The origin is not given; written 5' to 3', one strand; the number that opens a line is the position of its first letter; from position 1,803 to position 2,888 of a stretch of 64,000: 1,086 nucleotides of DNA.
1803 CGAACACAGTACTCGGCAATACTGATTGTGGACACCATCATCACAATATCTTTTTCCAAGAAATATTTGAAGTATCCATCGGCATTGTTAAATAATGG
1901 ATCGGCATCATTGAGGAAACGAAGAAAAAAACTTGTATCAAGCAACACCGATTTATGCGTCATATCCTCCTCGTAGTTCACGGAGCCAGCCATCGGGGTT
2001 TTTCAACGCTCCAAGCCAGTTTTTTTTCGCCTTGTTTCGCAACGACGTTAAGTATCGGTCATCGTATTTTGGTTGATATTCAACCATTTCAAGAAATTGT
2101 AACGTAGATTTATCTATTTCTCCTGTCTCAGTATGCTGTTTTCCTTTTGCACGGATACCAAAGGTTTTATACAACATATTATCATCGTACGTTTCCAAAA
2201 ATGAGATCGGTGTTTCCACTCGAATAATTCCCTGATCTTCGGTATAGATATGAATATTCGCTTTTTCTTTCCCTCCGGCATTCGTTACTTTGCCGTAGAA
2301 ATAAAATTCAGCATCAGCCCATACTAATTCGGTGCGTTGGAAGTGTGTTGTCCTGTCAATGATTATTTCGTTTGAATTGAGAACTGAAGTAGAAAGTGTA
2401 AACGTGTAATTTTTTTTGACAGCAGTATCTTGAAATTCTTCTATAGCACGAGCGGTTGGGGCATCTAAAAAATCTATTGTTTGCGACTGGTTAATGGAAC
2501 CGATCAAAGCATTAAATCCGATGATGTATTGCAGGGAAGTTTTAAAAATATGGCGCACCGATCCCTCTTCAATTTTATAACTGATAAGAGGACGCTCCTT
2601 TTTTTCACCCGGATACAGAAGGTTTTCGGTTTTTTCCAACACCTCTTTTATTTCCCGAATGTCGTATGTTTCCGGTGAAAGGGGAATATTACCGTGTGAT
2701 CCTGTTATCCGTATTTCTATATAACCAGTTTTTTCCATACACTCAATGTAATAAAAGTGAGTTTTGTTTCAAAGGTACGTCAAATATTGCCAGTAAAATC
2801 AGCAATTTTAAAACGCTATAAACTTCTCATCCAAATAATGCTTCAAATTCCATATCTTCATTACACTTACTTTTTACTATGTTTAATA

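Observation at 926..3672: Compact four-gene nuclease module, a candidate novel defence or toxin system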

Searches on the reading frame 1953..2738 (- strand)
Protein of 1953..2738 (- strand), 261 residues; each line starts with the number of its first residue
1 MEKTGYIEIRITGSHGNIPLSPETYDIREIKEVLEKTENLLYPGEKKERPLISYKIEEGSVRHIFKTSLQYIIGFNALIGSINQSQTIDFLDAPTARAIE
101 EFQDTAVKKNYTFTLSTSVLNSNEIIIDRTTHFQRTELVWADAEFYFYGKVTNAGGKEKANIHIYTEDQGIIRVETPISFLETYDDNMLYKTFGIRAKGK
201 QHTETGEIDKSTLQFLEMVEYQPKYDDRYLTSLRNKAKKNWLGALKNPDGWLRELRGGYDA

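Call 3: search_protein_families(library=pfam, proteins=[window:1953-2738:-], max_evalue=1)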
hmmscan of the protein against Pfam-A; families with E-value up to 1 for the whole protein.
window:1953-2738:- (261 aa): 2 families
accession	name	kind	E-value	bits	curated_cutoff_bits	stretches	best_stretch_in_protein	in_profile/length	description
PF21423.2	AhtL-like_1st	-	0.096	12.7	27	1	162-203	3-38/55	Pyrogallol hydroxytransferase large subunit-like, domain 1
PF11730.13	DUF3297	-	0.12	12.7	27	0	183-207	12-36/71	Protein of unknown function (DUF3297)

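Call 4: search_protein_families(library=padloc, proteins=[window:1953-2738:-], max_evalue=1)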
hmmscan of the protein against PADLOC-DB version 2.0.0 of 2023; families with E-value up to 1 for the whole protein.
window:1953-2738:- (261 aa): 0 families

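Call 5: search_protein_families(library=ncbifam, proteins=[window:1953-2738:-], max_evalue=1)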
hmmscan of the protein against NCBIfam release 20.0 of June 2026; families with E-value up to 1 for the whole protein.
window:1953-2738:- (261 aa): 0 families

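Call 6: search_protein_families(library=phrogs, proteins=[window:1953-2738:-], max_evalue=0.1)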
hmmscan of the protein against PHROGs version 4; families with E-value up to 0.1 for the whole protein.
window:1953-2738:- (261 aa): 1 family
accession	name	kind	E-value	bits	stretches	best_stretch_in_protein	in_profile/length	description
phrog_35656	-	unknown function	0.026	14.4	1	128-182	33-88/447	-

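Call 9: search_solved_structures(query=window:1953-2738:-, max_evalue=10, show_alignments=1)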
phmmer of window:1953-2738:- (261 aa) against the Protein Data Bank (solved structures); distinct sequences matched with E-value up to 10: 4.
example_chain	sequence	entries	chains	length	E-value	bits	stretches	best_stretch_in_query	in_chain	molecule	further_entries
7tem_A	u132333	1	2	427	0.36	13.3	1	119-222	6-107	Putative exported protein YPO2471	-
4eba_A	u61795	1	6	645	0.53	12.8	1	39-105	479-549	mRNA 3'-end-processing protein RNA14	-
4e85_A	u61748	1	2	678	0.57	12.7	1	39-105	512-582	mRNA 3'-end-processing protein RNA14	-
4e6h_A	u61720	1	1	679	0.57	12.7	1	39-105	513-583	mRNA 3'-end-processing protein RNA14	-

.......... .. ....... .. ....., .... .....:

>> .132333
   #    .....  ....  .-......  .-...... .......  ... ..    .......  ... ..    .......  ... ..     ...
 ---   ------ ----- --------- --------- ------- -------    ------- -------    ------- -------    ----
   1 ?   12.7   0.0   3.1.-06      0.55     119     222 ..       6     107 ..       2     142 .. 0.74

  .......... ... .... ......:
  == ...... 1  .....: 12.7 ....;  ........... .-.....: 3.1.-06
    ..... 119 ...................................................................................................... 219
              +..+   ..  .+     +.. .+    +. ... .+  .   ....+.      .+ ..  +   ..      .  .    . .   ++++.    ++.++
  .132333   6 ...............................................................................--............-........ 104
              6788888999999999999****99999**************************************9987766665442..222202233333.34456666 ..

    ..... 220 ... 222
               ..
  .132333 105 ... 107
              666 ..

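Call 10: find_homologous_proteins(query=window:1953-2738:-, max_evalue=0.001)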
Query window:1953-2738:- (261 aa): 1798 proteins with E <= 0.001 among 2097 candidates; the best 120 are listed.
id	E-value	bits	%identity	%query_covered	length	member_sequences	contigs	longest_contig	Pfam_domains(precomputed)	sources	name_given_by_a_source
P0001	3.0e-171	585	100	100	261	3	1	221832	-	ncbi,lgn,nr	ncbi:MAG: hypothetical protein Q8L88_05330 [Bacteroidota bacterium]|nr:hypothetical protein [Bactero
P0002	1.8e-126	439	72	100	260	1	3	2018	-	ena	-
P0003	3.0e-126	438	73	100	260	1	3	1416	-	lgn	-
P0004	5.0e-126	437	72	100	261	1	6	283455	-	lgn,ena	-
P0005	8.1e-126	437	72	100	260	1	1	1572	-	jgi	-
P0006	8.7e-126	436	72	100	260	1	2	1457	-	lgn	-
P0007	9.1e-126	436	72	100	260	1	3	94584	-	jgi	jgi:hypothetical protein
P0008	9.9e-126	436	72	100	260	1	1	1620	-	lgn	-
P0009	1.0e-125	436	72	100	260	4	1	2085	-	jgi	-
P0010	1.2e-125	436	72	100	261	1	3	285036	-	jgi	-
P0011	1.7e-125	435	72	100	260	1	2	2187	-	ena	-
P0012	2.5e-125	435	72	100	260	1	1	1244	-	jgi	jgi:hypothetical protein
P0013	3.2e-125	435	71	100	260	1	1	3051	-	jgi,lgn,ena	-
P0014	4.5e-125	434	72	100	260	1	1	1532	-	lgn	-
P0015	4.9e-125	434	73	100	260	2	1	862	-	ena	-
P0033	8.8e-123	427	71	100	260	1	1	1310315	-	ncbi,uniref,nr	ncbi:hypothetical protein FW774_01325 (plasmid) [Pedobacter sp. BS3]|uniref:hypothetical protein n=1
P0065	4.0e-121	421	69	100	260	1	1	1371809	-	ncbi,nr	ncbi:MAG: hypothetical protein KF856_02730 [Cyclobacteriaceae bacterium]|nr:hypothetical protein [Cy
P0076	8.5e-121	420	70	100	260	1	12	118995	-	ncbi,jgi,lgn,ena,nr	ncbi:MAG TPA: hypothetical protein PKG63_02065 [Bacteroidales bacterium]|jgi:hypothetical protein|nr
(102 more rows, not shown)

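Call 17: find_related_loci(query=A1, collection=genome_contigs, flank=8000)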
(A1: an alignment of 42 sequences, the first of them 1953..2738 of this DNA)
Query A1 (261 aa) in genome_contigs; peptide patterns used: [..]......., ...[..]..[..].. (x = any residue, [..] = any of these).
500 stretches matched a pattern; 477 encode a relative of the query (tblastn E <= 1e-3); the best 80 are kept; 80 distinct loci.
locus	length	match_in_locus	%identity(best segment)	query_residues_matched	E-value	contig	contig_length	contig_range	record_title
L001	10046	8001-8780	70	1-261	6e-130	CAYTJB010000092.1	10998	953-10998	MAG TPA_asm: uncultured Bacteroides sp. isolate binchicken_co113_57 genome assembly, contig: NODE_7124_length_10998_cov_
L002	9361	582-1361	70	1-261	1e-128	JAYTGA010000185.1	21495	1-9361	MAG: Segetibacter sp. isolate GFS_2231 GFS_2231_184, whole genome shotgun sequence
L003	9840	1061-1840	72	1-261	4e-128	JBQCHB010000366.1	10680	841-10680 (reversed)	MAG: Flavisolibacter sp. isolate bin682 k141_849326, whole genome shotgun sequence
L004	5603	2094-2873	69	1-261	6e-128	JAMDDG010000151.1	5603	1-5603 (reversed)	MAG: Bacteroidetes bacterium isolate FK_Sedi_B_Bin.148 NODE_63749_length_5603_cov_7.28378, whole genome shotgun sequence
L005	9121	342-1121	70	1-261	1e-127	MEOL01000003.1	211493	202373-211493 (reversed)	MAG: Bacteroidetes bacterium GWF2_41_31 gwf2_scaffold_111, whole genome shotgun sequence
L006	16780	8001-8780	71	1-261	1e-127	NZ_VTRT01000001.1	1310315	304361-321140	Pedobacter sp. BS3 map unlocalized plasmid unnamed1 BS3-1_scaffold1, whole genome shotgun sequence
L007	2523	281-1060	69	1-261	4e-134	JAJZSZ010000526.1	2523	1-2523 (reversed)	MAG: Bacteroidetes bacterium isolate SKS3.bin61 NODE_70606_length_2523_cov_2.159015, whole genome shotgun sequence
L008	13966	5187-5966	70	1-261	4e-127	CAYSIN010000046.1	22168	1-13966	MAG TPA_asm: uncultured Bacteroidales bacterium isolate binchicken_co20_354 genome assembly, contig: NODE_4693_length_22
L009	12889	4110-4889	71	1-261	8e-127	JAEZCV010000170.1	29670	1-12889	MAG: Bacteroidetes bacterium isolate OH_CBrB_264 k127_2782252, whole genome shotgun sequence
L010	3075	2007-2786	69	1-261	1e-131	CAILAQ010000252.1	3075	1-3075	MAG: uncultured Bacteroidetes bacterium isolate Kiruna3_bin-0623 genome assembly, contig: bin-0623:252/955, whole genome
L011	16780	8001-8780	69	1-261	5e-127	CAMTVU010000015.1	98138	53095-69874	MAG: uncultured Chitinophagaceae bacterium isolate G04_MAG_00014 genome assembly, contig: G04_MAG_00014_000000000013, wh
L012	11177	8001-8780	70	1-261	8e-127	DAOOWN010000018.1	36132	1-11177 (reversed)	MAG TPA_asm: Bacteroidales bacterium isolate AMR_MDS_2414 NODE_1208_length_36132_cov_6.353549, whole genome shotgun sequ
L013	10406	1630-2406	70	1-260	9e-127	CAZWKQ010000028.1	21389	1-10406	MAG TPA_asm: uncultured Bacteroides sp. isolate binchicken_co20_288 genome assembly, contig: NODE_4908_length_21389_cov_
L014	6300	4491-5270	69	1-261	1e-126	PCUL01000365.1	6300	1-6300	MAG: Bacteroidetes bacterium CG18_big_fil_WC_8_21_14_2_50_41_14 CG18_scaffold_5488_c, whole genome shotgun sequence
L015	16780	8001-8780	70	1-261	2e-126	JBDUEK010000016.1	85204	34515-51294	MAG: Ferruginibacter sp. isolate cluster4_bin.93 NODE_149_length_85204_cov_15.999401, whole genome shotgun sequence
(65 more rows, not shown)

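Call 23: predict_structure(alignment_id=A1)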
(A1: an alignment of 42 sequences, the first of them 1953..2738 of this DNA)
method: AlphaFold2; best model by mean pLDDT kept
length: 261 residues; sequences in the alignment: 42
mean_pLDDT: 73.4   pTM: 0.51
mean pLDDT of the five models: 73.4, 69.3, 59.5, 57.7, 48.8
residues with pLDDT >= 90: 8; 70-90: 160; 50-70: 83; < 50: 10
segments of 3 or more residues with pLDDT < 50: 223-225, 258-261
pLDDT, mean of each block of 10 residues (from residue 1): 76 77 74 70 59 75 84 83 72 76 86 89 88 67 80 72 78 80 63 79 74 82 51 62 61 55 37
secondary structure, 60 per line:
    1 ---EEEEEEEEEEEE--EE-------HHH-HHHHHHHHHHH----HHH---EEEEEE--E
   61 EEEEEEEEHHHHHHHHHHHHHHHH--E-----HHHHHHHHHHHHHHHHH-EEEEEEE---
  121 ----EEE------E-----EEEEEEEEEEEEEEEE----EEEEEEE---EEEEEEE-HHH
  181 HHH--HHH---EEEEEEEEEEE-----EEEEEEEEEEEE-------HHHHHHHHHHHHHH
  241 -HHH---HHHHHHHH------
elements in order: E4-15 H31-41 E52-57 E60-68 H69-84 H93-109 E111-117 E125-127 E140-155 E160-166 E170-176 H178-183 E192-202 E208-219 H227-240 H248-255
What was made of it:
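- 1956..2072 (-): Basic C-terminal tail of geneA (residues 223-261, pI 9.8), ending in the conserved W..WL..(I/L)RG motif. Arg256 is nearly invariant. Proposed PIN-neutralising segment. The model confidence here is low (call 23).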

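Call 38: find_encoding_contigs(protein=P0033, flank=7000, max_places=2)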
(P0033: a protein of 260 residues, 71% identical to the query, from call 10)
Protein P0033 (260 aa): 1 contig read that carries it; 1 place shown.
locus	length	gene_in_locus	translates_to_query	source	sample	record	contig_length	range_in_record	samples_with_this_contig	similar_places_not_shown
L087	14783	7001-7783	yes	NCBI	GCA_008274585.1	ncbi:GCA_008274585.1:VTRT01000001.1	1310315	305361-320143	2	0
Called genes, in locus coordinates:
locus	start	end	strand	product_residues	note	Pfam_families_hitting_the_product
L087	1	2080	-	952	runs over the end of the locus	PF13620:CarboxypepD_reg, PF13715:CarbopepD_reg_2, PF14905:OMP_b-brl_3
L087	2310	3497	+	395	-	PF13167:GTP-bdg_N, PF16360:GTP-bdg_M, PF00025:Arf, PF01926:MMR_HSR1, PF00009:GTP_EFTU (weak)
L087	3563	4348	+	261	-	PF00106:adh_short, PF08659:KR (faint), PF13561:adh_short_C2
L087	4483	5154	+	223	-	PF13441:Gly-zipper_YMGG, PF13488:Gly-zipper_Omp, PF00691:OmpA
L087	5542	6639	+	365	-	PF13784:Fic_N, PF02661:Fic, PF21248:SoFic-like_C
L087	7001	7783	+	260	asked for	-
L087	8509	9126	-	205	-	PF13476:AAA_23 (weak), PF00005:ABC_tran, PF02463:SMC_N (faint), PF13304:AAA_21 (faint)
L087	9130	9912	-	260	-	PF25087:GMPPB_C, PF25084:LbH_EIF2B (faint), PF00132:Hexapep, PF13720:Acetyltransf_11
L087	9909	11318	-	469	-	PF03331:LpxC, PF07977:FabA, PF22817:ApeP-like (weak), PF22818:ApeI-like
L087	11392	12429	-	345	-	PF04613:LpxD, PF25084:LbH_EIF2B (weak), PF25087:GMPPB_C (weak), PF00132:Hexapep, PF14602:Hexapep_2 (faint), PF00132:Hexapep (weak)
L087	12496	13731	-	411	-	PF01966:HD (weak), PF19276:HD_assoc_2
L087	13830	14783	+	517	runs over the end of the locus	PF00072:Response_reg, PF08665:PglZ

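Call 39: find_encoding_contigs(protein=P0065, flank=7000, max_places=2)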
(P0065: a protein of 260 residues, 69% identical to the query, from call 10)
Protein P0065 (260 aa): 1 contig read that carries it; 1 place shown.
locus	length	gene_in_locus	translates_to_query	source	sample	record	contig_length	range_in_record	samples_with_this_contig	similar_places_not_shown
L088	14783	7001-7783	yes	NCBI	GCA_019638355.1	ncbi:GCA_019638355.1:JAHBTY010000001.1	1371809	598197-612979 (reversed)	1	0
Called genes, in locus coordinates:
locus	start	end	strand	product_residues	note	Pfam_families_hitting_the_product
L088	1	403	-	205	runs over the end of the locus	PF03446:NAD_binding_2 (weak), PF03807:F420_oxidored, PF07991:KARI_N (faint), PF10727:Rossmann-like (weak)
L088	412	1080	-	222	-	PF07885:Ion_trans_2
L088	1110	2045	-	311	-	PF25539:Bestrophin_2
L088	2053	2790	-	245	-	PF04338:DUF481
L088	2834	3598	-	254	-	PF01965:DJ-1_PfpI, PF17124:ThiJ_like (weak)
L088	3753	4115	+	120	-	PF01638:HxlR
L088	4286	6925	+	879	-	PF22422:MGH1-like_GH, PF03200:Glyco_hydro_63 (weak), PF22422:MGH1-like_GH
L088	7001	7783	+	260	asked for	-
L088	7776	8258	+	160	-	-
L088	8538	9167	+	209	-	PF01872:RibD_C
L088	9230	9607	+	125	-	PF01152:Bac_globin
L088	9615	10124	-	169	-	-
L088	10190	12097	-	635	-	PF01694:Rhomboid, PF07661:MORN_2 (faint)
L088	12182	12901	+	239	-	PF13620:CarboxypepD_reg, PF13715:CarbopepD_reg_2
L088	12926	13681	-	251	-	PF02517:Rce1-like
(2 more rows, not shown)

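Call 40: find_encoding_contigs(protein=P0076, flank=7000, max_places=4)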
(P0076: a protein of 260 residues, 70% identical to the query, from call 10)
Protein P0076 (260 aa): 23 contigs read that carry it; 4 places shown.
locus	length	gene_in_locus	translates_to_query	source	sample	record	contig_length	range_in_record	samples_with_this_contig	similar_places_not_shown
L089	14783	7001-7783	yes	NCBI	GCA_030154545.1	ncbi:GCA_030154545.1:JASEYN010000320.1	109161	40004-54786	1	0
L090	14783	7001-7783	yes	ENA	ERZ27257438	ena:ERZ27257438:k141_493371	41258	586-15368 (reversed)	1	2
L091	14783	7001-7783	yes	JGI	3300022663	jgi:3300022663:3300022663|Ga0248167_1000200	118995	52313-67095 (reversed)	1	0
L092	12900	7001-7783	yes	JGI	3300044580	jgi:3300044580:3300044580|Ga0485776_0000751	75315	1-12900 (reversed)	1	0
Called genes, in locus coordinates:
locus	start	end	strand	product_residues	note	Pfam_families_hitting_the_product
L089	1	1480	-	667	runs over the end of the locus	PF07719:TPR_2 (faint), PF13174:TPR_6 (faint), PF13431:TPR_17 (faint), PF14559:TPR_19 (faint), PF23914:TPR_CcmH_CycH (faint), PF13432:TPR_16 (weak), PF00515:TPR_1 (weak), PF13414:TPR_11 (weak), +4 more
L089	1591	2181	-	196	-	PF00117:GATase, PF07722:Peptidase_C26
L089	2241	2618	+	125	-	PF01042:Ribonuc_L-PSP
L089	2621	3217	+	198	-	PF16702:DUF5063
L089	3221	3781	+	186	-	PF01612:DNA_pol_A_exo1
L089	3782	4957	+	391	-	PF17785:PUA_3, PF10672:Methyltrans_SAM, PF02475:TRM5-TYW2_MTfase (weak), PF03602:Cons_hypoth95, PF05175:MTS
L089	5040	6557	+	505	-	PF03951:Gln-synt_N, PF00120:Gln-synt_C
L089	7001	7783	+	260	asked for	-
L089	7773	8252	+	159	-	-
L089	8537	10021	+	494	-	PF08534:Redoxin, PF00578:AhpC-TSA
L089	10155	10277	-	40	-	-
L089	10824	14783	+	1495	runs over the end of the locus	PF23653:DUF7149, PF18741:MTES_1575 (faint), PF25120:DUF7814, PF04480:DUF559, PF20473:MmeI_Mtase (faint), PF07669:Eco57I, PF02384:N6_Mtase (weak), PF12950:TaqI_C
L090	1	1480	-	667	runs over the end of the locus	PF07719:TPR_2 (faint), PF13174:TPR_6 (faint), PF13431:TPR_17 (faint), PF13432:TPR_16 (faint), PF14559:TPR_19 (faint), PF23914:TPR_CcmH_CycH (faint), PF00515:TPR_1 (faint), PF13414:TPR_11 (weak), +4 more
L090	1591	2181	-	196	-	PF00117:GATase, PF07722:Peptidase_C26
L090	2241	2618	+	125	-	PF01042:Ribonuc_L-PSP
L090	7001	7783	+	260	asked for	-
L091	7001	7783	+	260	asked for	-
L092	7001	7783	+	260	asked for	-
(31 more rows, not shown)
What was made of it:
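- Unrelated housekeeping neighbours (calls 38-40).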

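Call 41: search_protein_representatives(alignment_id=A1)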
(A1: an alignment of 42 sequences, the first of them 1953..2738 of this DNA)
Query: 42 sequences, 260 profile positions. Proteins with E-value up to 0.001 (for the whole library): 620; up to 1e-10: 379; up to 1e-30: 130. The best 150 are listed.
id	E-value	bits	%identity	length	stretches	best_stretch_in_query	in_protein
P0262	4.9e-124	429.0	-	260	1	1-259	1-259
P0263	5.3e-91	320.7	-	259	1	1-259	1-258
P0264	1.1e-82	293.4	-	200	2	109-259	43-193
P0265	3.9e-82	291.6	-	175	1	86-257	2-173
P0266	7.1e-80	284.2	-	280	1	1-257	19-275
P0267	2.5e-78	279.1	-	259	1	1-256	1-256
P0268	4.0e-77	275.2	-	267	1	3-256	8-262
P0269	4.2e-76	271.9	-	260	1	1-260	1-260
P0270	1.1e-75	270.5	-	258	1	1-258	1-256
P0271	2.1e-71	256.4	-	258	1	1-259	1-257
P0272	8.9e-71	254.4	-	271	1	1-251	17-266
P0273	3.8e-70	252.3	-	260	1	7-257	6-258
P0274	1.2e-68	247.4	-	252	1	1-256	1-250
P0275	1.7e-68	246.9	-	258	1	62-247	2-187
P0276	2.3e-68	246.5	-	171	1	1-152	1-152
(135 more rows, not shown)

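Call 53: find_related_loci(query=A1, collection=viral_contigs, flank=8000)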
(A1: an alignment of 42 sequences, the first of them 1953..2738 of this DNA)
Query A1 (261 aa) in viral_contigs; peptide patterns used: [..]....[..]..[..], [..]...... (x = any residue, [..] = any of these).
27 stretches matched a pattern; 7 encode a relative of the query (tblastn E <= 1e-3); 7 distinct loci.
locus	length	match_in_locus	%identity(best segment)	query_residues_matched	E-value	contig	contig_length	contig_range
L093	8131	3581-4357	62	1-260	2e-112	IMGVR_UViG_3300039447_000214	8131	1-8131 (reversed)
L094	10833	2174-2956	57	1-261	1e-102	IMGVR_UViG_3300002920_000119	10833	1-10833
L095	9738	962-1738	54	1-261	3e-94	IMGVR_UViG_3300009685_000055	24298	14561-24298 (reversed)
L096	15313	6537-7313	54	1-261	3e-94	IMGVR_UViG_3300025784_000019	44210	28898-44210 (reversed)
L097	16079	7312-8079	47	1-259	2e-75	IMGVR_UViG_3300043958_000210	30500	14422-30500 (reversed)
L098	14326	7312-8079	47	1-259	2e-75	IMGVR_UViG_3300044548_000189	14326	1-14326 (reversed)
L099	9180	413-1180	47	1-259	2e-75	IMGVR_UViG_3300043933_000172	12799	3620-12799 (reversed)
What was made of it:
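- Closest known: Prophage-borne toxin-antitoxin or exclusion 'moron' cassettes. Different: Only 7 of 2.9 million viral contigs carry it (call 53).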

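Call 57: find_related_loci(query=A5, collection=metagenome_contigs, flank=4000)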
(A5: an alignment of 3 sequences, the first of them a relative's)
Query A5 (259 aa) in metagenome_contigs; peptide patterns used: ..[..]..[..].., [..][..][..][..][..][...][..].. (x = any residue, [..] = any of these).
574 stretches matched a pattern; 12 encode a relative of the query (tblastn E <= 1e-3); 12 distinct loci.
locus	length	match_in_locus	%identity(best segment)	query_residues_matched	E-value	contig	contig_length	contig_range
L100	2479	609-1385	99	1-259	0e+0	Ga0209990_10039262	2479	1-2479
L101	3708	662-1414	41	7-259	8e-61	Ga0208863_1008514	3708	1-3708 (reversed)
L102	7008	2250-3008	36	4-256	2e-51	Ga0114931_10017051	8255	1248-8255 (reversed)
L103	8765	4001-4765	36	3-257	4e-49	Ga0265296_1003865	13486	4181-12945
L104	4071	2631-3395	36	3-257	2e-48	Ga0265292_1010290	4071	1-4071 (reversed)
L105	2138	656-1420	34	3-257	9e-47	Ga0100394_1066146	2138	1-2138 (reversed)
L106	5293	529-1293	34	3-257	6e-46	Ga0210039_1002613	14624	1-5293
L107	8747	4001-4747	34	8-257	6e-41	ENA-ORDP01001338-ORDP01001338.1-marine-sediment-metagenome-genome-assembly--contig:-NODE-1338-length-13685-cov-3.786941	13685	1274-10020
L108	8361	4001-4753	33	6-256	8e-41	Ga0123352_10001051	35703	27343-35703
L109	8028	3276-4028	33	6-257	3e-38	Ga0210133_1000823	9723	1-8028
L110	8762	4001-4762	33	3-257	7e-37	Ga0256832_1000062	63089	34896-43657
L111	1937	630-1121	30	91-258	1e-21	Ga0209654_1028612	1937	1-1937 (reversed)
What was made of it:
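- Tried and rejected: A three-sequence alignment worked (call 57).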

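Call 71: fold_search(model_id=the predicted structure, library=pdb)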
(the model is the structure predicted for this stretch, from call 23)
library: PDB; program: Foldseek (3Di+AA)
matches with E <= 10: 1182; with E <= 0.001: 1
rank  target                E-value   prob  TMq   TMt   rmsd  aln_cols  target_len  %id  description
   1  4ycv_B                9.1e-04  1.00  0.22  0.12  13.4       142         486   16  Crystal structure of cladosporin in complex with plasmodium lysyl-tRNA synthetase (released 2015-06-24)
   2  4pg3_A                1.9e-03  1.00  0.20  0.11  13.1       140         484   15  Crystal structure of KRS complexed with inhibitor (released 2014-07-16)
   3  3kf6_A                2.2e-03  1.00  0.22  0.39  10.7       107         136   17  Crystal structure of S. pombe Stn1-ten1 complex (released 2009-12-22)
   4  5zh2_B                2.6e-03  1.00  0.22  0.13  12.3       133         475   16  CRYSTAL STRUCTURE OF PfKRS WITH INHIBITOR CLADO-5 (released 2018-06-27)
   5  8k9x_A                2.8e-03  1.00  0.20  0.12  13.0       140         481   14  Crystal structure of plasmodium LysRS complexing with ASP3026 derived LysRS inhibitor 5 (ADKI5) (released 2024-06-26)
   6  8txr_C                3.7e-03  1.00  0.24  0.16   6.3       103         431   14  E. coli ExoVII(H238A) (released 2024-01-31)
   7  4h02_E                3.7e-03  1.00  0.21  0.13  13.3       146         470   16  Crystal structure of P. falciparum Lysyl-tRNA synthetase (released 2013-05-01)
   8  6lbu_A                3.9e-03  0.99  0.18  0.23  16.2       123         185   13  Crystal structure of yeast Stn1 and Ten1 (released 2020-07-15)
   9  7bt5_B                4.4e-03  1.00  0.22  0.13  13.4       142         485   16  Crystal structure of plasmodium LysRS complexing with an antitumor compound (released 2020-09-30)
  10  4ycv_A                4.9e-03  1.00  0.23  0.13  13.1       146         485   17  Crystal structure of cladosporin in complex with plasmodium lysyl-tRNA synthetase (released 2015-06-24)
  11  9pd3_O                5.5e-03  0.99  0.22  0.28  14.2       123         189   10  NER dual incision complex - DuIS (released 2026-02-18)
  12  1quq_A                6.9e-03  1.00  0.21  0.39   7.7        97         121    9  COMPLEX OF REPLICATION PROTEIN A SUBUNITS RPA14 AND RPA32 (released 1999-08-13)
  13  6wbd_A                7.3e-03  1.00  0.20  0.12   9.8       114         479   10  Crystal Structure of Lysyl-tRNA synthetase from Stenotrophomonas maltophilia with bound L-lysine (released 2020-04-08)
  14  4ycv_D                7.3e-03  0.99  0.21  0.12  13.7       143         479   17  Crystal structure of cladosporin in complex with plasmodium lysyl-tRNA synthetase (released 2015-06-24)
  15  8txr_B                7.7e-03  1.00  0.24  0.22   5.9       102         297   10  E. coli ExoVII(H238A) (released 2024-01-31)
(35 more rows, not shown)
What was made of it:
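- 2073..2333 (-): OB-fold domain of geneA (residues ~136-222); acidic, pI 4.8. Foldseek gives LysRS anticodon-binding domain, Stn1, RPA32 and ExoVII OB (call 71).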
